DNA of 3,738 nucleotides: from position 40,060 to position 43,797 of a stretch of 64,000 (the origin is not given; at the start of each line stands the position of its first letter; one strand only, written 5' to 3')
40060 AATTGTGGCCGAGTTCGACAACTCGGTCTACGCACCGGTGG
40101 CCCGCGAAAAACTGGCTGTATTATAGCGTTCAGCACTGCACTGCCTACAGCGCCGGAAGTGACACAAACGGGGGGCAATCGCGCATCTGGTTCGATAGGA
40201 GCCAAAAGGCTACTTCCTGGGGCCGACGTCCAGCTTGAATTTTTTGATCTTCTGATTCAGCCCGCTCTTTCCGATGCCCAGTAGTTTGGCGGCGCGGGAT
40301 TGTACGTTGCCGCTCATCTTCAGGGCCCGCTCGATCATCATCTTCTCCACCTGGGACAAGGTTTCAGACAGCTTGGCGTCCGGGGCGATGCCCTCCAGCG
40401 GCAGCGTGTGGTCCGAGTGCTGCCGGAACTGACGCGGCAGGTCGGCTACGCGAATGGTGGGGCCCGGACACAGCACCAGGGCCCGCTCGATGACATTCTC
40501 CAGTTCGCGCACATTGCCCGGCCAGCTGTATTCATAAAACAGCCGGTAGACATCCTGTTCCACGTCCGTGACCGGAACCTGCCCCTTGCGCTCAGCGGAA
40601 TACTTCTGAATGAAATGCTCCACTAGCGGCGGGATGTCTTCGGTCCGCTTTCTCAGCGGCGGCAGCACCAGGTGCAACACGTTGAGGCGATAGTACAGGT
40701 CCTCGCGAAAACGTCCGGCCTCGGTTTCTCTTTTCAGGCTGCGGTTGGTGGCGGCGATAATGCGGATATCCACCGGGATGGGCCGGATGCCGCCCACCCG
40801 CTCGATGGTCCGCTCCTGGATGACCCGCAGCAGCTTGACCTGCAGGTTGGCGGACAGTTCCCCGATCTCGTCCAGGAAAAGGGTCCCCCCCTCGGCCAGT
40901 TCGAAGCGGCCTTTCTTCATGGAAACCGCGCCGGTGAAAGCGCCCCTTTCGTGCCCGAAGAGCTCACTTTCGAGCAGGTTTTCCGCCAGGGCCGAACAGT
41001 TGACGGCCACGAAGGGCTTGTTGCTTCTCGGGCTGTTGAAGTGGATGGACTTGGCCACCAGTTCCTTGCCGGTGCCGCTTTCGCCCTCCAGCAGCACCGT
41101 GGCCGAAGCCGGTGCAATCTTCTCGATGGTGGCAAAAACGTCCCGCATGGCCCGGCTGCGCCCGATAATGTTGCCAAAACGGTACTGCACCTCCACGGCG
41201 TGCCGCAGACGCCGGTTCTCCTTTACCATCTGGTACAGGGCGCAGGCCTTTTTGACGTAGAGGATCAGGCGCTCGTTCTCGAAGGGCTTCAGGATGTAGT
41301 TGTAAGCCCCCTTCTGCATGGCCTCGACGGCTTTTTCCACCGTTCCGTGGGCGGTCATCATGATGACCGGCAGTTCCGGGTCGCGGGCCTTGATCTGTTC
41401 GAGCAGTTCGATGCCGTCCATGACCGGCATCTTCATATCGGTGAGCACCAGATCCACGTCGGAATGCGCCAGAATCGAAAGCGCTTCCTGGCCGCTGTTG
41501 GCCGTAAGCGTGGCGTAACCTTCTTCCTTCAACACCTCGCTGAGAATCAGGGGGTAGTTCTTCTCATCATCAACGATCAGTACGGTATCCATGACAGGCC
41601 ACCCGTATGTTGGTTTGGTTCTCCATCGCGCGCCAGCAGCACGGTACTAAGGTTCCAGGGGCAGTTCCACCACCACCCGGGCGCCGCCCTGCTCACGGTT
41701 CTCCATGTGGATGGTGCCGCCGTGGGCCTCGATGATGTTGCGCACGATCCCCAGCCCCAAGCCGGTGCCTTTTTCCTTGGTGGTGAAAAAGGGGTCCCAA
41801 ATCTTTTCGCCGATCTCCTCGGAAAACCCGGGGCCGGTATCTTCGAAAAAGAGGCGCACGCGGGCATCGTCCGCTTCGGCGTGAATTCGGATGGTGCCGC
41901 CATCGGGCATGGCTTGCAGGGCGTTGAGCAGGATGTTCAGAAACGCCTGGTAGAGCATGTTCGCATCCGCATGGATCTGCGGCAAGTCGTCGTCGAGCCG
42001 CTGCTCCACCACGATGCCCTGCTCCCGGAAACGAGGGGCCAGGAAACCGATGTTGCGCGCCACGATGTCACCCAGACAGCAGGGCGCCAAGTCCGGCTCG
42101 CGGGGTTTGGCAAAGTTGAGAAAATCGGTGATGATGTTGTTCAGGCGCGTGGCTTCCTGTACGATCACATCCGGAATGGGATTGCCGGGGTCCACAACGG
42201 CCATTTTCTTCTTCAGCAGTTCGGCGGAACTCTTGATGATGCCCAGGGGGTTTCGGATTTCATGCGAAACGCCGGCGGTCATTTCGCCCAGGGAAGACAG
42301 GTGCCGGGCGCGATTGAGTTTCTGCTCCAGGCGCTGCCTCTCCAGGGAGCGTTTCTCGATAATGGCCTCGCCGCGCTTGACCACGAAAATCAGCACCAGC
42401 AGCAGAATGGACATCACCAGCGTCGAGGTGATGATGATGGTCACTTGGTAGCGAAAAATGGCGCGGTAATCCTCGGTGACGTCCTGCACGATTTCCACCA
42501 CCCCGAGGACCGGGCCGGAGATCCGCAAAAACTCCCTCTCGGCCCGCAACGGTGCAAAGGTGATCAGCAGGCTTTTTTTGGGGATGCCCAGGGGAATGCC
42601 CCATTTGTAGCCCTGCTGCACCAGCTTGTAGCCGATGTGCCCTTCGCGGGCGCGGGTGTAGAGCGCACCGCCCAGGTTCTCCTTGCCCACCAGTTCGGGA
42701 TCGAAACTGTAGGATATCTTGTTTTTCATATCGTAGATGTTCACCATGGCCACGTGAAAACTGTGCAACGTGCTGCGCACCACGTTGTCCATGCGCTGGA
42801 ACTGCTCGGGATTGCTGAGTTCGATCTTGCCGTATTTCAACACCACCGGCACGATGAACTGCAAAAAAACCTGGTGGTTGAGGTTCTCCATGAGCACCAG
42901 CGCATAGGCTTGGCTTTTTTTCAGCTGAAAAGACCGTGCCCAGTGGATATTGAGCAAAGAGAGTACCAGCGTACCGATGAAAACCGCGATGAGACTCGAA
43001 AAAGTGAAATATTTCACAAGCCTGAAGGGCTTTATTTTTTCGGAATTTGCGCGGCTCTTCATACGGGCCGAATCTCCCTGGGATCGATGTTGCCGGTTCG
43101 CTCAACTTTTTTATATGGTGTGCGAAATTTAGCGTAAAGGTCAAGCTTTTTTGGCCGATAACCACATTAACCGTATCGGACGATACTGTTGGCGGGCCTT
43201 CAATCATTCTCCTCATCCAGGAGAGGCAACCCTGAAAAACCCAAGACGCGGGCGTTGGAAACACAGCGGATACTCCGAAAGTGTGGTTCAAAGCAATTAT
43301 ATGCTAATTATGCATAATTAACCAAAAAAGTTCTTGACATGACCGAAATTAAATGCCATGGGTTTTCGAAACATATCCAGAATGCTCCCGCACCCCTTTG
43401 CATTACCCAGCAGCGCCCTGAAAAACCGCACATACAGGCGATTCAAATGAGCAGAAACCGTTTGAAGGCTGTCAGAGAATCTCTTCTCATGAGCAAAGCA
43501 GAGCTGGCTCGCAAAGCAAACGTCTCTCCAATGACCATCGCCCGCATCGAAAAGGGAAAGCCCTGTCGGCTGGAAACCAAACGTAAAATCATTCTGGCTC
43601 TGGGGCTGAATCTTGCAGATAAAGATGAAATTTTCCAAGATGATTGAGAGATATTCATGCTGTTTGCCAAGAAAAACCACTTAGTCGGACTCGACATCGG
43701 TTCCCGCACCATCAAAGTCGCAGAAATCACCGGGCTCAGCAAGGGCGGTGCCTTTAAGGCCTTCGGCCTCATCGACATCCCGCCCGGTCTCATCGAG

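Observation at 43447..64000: Composite 20-kb locus: pilMNOPQ alignment complex plus a complete, circularly permuted T2SS, with two secretins and no pilin, pilus ATPase or peptidase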

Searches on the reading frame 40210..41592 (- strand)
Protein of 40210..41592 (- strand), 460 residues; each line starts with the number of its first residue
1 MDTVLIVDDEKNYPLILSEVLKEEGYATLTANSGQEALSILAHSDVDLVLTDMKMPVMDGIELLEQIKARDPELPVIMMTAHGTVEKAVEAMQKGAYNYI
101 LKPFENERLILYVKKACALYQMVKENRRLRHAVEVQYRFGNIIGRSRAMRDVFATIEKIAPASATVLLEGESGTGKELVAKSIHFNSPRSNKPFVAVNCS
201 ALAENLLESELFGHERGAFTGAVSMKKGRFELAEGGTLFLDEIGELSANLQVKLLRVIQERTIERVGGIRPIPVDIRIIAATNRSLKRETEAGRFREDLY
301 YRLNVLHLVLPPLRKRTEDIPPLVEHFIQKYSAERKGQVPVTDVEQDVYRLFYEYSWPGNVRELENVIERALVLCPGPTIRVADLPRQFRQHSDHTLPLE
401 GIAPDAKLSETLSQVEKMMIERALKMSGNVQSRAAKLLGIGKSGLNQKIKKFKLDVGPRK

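Call 22: search_protein_families(library=ncbifam, proteins=[window:40210-41592:-], max_evalue=0.001)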
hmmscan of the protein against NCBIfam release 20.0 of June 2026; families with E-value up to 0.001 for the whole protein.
window:40210-41592:- (460 aa): 123 families (the best 25 are shown)
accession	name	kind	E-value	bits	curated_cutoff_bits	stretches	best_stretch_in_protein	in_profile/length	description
NF008469.0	PRK11361.1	equivalog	3.4e-157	523.8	714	1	2-455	5-457/461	acetoacetate metabolism transcriptional regulator AtoC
TIGR01818.1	ntrC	equivalog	1.4e-139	465.8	558.6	1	4-451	1-462/463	nitrogen regulation protein NR(I)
NF007689.0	PRK10365.1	equivalog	3.7e-126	421.5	760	1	4-449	8-439/441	sigma-54-dependent response regulator transcription factor ZraR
TIGR02915.1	PEP_resp_reg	equivalog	4.9e-125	417.8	502.6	1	4-454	1-444/445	PEP-CTERM-box response regulator transcription factor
NF008176.1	PRK10923.1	equivalog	1.7e-120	402.8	620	1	3-393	5-389/469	nitrogen regulation protein NR(I)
NF051870.1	NAssimRespRegNtrX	equivalog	1.9e-118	396.2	600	1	2-451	2-449/452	nitrogen assimilation response regulator NtrX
NF041946.1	LuxO_transreg_Vib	equivalog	5.8e-117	391.3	800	1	31-453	26-461/463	quorum-sensing sigma-54 dependent transcriptional regulator LuxO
TIGR01817.1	nifA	equivalog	1.2e-116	390.6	528.85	1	128-456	184-531/534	nif-specific transcriptional activator NifA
NF011695.0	PRK15115.1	equivalog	2.6e-114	382.4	763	1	3-455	8-439/445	two-component system response regulator GlrR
NF041552.1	TF_PrdR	equivalog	9e-110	367.7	795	1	136-452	263-576/577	sigma-54 dependent transcriptional regulator PrdR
NF038308.1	RNA_repair_RtcR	equivalog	1.4e-108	364.1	650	1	4-452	31-516/530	RNA repair transcriptional activator RtcR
NF050807.1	TransRegFlbDCaul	equivalog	1.3e-105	353.9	750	1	23-453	22-439/454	sigma-54-dependent transcriptional regulator FlbD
NF003451.0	PRK05022.1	equivalog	1e-99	334.6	476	1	125-454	174-510/512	nitric oxide reductase transcriptional regulator NorR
NF049963.1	RespRegFlgRCampy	domain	2.3e-98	329.8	750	1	4-454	3-429/429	fla regulon two-component system response regulator FlgR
TIGR02329.1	propionate_PrpR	equivalog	1.2e-92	311.3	499.2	1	120-450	192-525/526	propionate catabolism operon regulatory protein PrpR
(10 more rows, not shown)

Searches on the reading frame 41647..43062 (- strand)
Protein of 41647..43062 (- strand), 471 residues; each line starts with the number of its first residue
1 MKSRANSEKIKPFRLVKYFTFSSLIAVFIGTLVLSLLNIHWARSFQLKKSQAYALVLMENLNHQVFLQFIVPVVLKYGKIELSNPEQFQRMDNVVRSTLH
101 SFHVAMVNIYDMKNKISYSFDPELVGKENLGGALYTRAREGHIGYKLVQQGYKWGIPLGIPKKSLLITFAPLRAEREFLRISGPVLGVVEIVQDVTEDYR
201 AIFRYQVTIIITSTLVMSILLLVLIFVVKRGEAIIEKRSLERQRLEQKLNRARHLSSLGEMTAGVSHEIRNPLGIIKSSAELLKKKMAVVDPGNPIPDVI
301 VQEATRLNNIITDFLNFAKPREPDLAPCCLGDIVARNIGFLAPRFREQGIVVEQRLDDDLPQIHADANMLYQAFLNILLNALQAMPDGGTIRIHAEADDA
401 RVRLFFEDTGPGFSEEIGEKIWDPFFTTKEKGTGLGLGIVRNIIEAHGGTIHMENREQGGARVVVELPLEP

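Call 22: search_protein_families(library=ncbifam, proteins=[window:41647-43062:-], max_evalue=0.001)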
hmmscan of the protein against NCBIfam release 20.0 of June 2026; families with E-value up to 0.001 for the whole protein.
window:41647-43062:- (471 aa): 80 families (the best 25 are shown)
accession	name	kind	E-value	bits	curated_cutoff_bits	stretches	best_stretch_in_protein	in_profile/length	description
NF008468.0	PRK11360.1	equivalog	1.9e-67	228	646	1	241-470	379-609/616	two-component system sensor histidine kinase AtoS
NF007688.0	PRK10364.1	equivalog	4.8e-61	206.9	479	1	210-469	198-451/460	two-component system sensor histidine kinase ZraS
NF053867.1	SprKinKinDBac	equivalog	1.6e-40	139.1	775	1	210-469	243-497/500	sporulation kinase KinD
NF010411.0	PRK13837.1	equivalog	4.2e-38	130.9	647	1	195-470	387-676/828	two-component system VirA-like sensor kinase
NF008312.0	PRK11100.1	equivalog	1.8e-33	116.1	356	1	264-469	262-474/477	two-component system sensor histidine kinase CreC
NF046044.1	PnpS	equivalog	2.3e-32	112.5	400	1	260-468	172-390/390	two-component system histidine kinase PnpS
NF052574.1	HisKinEspCMyxo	equivalog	6.2e-32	110.6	1200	1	242-468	401-636/785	serine histidine kinase EspC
NF041777.1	sens_FixL_Rhizob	equivalog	1.2e-29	103.3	850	1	243-469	247-481/485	sensor protein FixL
NF040750.1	tetrathio_HK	equivalog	2.4e-29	102.3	750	1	202-458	282-543/555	tetrathionate respiration histidine kinase TtrS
NF012163.2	BaeS_SmeS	equivalog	2.6e-29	102.5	500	1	245-468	222-457/457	sensor histidine kinase efflux regulator BaeS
NF038348.1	T2SS_HK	subfamily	3.6e-29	101.6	450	1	301-469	405-573/574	histidine kinase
NF052573.1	HisKinEspAMyxo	equivalog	3.3e-28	98.2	1400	1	235-467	361-609/755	serine histidine kinase EspA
NF046020.1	HisKinCckABruc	equivalog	1.8e-27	95.6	1000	1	241-464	463-702/868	cell cycle histidine kinase CckA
NF046026.1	HisKinCckACaul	equivalog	1.9e-27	95.7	1000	1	241-469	285-532/678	cell cycle histidine kinase CckA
NF007837.0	PRK10549.1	equivalog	3e-27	95.5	603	1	259-470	241-459/466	envelope stress sensor histidine kinase BaeS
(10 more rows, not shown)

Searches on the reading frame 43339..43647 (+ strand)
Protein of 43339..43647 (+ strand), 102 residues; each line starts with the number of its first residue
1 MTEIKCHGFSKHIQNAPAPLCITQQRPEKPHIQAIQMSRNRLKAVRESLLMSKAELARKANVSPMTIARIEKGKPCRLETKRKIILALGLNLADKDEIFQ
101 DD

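Call 3: search_protein_families(library=pfam, proteins=[window:43339-43647:+], max_evalue=0.01)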
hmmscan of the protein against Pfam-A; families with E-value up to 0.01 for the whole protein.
window:43339-43647:+ (102 aa): 5 families
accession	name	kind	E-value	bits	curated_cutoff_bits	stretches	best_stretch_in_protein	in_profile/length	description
PF01381.28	HTH_3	-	5.9e-09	36.3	23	1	42-93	1-53/55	Helix-turn-helix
PF13560.12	HTH_31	-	2.2e-05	25.1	27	1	41-92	5-58/64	Helix-turn-helix domain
PF13443.12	HTH_26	-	7.2e-05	23.4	22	1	51-94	11-56/63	Cro/C1-type HTH DNA-binding domain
PF12844.13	HTH_19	-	0.00056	20.2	30.2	1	40-91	2-54/64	Helix-turn-helix domain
PF13413.12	HTH_25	-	0.0015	18.7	24.6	1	41-79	1-39/62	Helix-turn-helix domain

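Call 22: search_protein_families(library=ncbifam, proteins=[window:43339-43647:+], max_evalue=0.001)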
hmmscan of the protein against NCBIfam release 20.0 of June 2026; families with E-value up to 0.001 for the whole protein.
window:43339-43647:+ (102 aa): 2 families
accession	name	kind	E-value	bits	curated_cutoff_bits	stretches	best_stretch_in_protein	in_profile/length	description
TIGR03070.1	couple_hipB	subfamily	6.8e-07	29.1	71.65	1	41-92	6-58/58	type II toxin-antitoxin system Y4mF family antitoxin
TIGR00270.2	TIGR00270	equivalog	4.1e-05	23.5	110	1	35-96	73-135/159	multiprotein bridging factor aMBF1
